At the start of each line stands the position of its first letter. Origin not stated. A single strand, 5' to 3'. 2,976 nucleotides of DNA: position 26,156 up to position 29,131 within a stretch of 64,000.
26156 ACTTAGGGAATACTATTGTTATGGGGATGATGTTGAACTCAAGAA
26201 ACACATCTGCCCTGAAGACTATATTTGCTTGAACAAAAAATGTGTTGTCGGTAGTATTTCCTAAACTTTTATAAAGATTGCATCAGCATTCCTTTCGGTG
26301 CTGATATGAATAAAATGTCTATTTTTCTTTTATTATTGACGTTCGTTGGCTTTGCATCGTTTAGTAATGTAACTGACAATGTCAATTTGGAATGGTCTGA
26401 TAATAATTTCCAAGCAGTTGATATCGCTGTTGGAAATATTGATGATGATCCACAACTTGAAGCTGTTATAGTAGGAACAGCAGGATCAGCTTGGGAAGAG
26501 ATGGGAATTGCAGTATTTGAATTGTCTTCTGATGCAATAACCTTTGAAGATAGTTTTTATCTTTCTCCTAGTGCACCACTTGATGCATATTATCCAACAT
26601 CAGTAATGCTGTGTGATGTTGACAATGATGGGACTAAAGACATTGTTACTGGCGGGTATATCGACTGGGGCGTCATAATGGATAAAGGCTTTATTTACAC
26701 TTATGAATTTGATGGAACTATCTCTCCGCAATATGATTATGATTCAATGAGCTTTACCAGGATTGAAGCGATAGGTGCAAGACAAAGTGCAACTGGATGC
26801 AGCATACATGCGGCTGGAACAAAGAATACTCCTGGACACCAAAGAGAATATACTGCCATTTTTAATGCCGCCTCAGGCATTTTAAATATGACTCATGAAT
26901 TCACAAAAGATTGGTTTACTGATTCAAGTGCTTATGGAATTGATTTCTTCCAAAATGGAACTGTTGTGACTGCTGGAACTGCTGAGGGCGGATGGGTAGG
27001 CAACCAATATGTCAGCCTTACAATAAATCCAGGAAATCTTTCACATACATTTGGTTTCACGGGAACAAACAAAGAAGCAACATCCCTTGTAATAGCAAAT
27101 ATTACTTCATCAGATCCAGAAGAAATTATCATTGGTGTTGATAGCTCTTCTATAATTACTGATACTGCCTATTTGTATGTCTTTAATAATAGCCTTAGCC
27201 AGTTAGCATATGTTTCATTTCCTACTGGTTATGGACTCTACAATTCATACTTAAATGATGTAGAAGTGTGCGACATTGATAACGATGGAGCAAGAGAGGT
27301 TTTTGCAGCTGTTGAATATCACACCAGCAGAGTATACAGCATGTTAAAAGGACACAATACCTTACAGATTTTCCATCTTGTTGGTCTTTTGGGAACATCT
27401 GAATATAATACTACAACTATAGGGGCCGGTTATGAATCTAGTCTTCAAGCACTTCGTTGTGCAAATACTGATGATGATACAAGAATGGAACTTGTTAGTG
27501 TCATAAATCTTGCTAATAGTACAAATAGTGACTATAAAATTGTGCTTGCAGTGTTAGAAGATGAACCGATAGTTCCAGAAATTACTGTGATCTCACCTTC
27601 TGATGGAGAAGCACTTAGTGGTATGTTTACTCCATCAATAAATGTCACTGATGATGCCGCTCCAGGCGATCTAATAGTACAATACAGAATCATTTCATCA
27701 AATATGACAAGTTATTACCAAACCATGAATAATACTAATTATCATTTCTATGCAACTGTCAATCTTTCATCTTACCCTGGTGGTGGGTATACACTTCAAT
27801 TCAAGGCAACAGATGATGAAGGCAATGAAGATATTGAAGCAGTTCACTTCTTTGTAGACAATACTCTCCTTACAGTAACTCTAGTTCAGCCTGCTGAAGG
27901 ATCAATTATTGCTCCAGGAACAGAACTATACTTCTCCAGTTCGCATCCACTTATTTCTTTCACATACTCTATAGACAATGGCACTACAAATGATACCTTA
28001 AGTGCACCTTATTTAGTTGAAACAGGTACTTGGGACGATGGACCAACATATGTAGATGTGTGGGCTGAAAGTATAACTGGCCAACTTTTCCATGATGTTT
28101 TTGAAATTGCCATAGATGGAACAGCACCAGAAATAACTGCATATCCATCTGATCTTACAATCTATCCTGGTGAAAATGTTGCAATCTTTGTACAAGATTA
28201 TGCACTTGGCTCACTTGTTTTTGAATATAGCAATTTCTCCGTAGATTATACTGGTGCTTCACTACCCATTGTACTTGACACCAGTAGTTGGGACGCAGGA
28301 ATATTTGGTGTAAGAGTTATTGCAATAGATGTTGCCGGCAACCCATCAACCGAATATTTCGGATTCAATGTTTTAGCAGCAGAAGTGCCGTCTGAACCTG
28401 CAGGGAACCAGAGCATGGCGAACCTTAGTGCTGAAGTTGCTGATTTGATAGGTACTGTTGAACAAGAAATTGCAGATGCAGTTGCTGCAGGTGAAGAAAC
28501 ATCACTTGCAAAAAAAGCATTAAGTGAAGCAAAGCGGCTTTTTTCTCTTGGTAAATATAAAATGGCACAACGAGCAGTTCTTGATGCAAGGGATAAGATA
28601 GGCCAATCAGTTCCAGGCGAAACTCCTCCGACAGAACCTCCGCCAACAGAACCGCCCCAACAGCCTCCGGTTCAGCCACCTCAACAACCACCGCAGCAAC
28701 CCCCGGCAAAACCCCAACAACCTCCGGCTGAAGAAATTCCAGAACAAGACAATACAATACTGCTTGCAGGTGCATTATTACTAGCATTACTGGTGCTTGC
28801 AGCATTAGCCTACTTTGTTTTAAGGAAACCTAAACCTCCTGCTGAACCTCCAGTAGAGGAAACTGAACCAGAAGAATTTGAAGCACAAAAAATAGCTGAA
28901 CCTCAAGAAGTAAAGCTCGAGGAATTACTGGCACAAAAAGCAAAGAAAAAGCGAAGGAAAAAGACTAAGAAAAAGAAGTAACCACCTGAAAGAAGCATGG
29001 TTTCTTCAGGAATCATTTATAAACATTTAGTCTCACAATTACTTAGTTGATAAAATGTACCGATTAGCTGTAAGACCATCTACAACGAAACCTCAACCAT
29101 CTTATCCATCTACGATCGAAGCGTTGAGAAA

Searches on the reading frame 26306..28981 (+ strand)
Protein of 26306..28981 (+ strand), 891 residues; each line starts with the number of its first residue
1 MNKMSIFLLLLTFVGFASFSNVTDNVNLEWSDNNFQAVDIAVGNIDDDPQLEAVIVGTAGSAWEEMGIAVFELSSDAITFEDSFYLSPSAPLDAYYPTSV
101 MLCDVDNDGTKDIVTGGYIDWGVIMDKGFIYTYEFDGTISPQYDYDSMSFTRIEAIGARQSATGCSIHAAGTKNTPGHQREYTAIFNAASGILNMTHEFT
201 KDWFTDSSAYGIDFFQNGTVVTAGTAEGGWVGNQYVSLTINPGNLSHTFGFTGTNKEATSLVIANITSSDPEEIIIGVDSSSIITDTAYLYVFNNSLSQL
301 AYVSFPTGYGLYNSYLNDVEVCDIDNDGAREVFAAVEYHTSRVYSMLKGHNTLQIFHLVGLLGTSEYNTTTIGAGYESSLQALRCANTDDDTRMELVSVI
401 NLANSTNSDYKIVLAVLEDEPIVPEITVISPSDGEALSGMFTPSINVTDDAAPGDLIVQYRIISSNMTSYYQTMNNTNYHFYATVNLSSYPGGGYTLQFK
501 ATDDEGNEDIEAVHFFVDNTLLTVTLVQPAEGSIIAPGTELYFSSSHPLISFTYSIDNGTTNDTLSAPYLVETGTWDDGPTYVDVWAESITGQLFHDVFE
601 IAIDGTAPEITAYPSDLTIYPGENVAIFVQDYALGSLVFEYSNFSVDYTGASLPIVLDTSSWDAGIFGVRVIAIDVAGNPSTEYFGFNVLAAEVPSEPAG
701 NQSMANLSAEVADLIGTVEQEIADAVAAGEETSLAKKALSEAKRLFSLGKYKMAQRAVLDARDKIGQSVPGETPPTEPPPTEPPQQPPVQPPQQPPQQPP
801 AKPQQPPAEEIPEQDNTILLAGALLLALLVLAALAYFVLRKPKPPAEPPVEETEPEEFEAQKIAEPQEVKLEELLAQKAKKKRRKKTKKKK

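Call 41: search_protein_families(library=pfam, proteins=[window:26306-28978:+], max_evalue=0.001)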
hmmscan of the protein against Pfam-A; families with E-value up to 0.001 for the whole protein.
window:26306-28978:+ (891 aa): 2 families
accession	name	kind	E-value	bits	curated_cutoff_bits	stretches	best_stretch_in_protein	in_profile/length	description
PF13517.12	FG-GAP_3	-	0.00016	22.7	26.9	0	46-114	3-60/61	FG-GAP-like repeat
PF19077.6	Big_13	-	0.0003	21.7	27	0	443-518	29-101/102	Bacterial Ig-like domain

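Call 49: find_encoding_contigs(protein=window:26306-28981:+, flank=10000, max_places=10)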
Protein window:26306-28981:+ (891 aa): 1 contig read that carries it; 1 place shown.
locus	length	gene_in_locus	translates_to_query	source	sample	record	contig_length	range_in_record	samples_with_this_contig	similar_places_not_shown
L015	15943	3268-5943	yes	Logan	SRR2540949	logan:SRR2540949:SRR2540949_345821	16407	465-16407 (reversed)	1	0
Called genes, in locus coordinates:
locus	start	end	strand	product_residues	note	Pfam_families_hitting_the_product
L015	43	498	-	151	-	PF00072:Response_reg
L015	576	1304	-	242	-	PF02421:FeoB_N (faint), PF01926:MMR_HSR1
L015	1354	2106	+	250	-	PF13482:RNase_H_2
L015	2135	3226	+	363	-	-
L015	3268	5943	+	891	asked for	-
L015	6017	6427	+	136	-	PF13646:HEAT_2 (faint)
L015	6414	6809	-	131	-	PF01989:AcnX_swivel_put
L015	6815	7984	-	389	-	PF04412:AcnX, PF28403:AcnX_2nd, PF28406:AcnX_3rd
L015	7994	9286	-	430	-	PF20695:UbiD_N (weak), PF01977:UbiD, PF20696:UbiD_C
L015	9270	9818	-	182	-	PF02441:Flavoprotein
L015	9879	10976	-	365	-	PF08915:tRNA-Thr_ED, PF13649:Methyltransf_25, PF13847:Methyltransf_31, PF08241:Methyltransf_11 (weak)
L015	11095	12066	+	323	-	PF13404:HTH_AsnC-type, PF13412:HTH_24, PF12840:HTH_20 (faint), PF13404:HTH_AsnC-type, PF13412:HTH_24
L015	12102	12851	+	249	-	PF00696:AA_kinase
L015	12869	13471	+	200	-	PF22175:Ogg-HhH (weak), PF00730:HhH-GPD, PF00633:HHH (weak)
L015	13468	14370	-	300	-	PF00288:GHMP_kinases_N, PF08544:GHMP_kinases_C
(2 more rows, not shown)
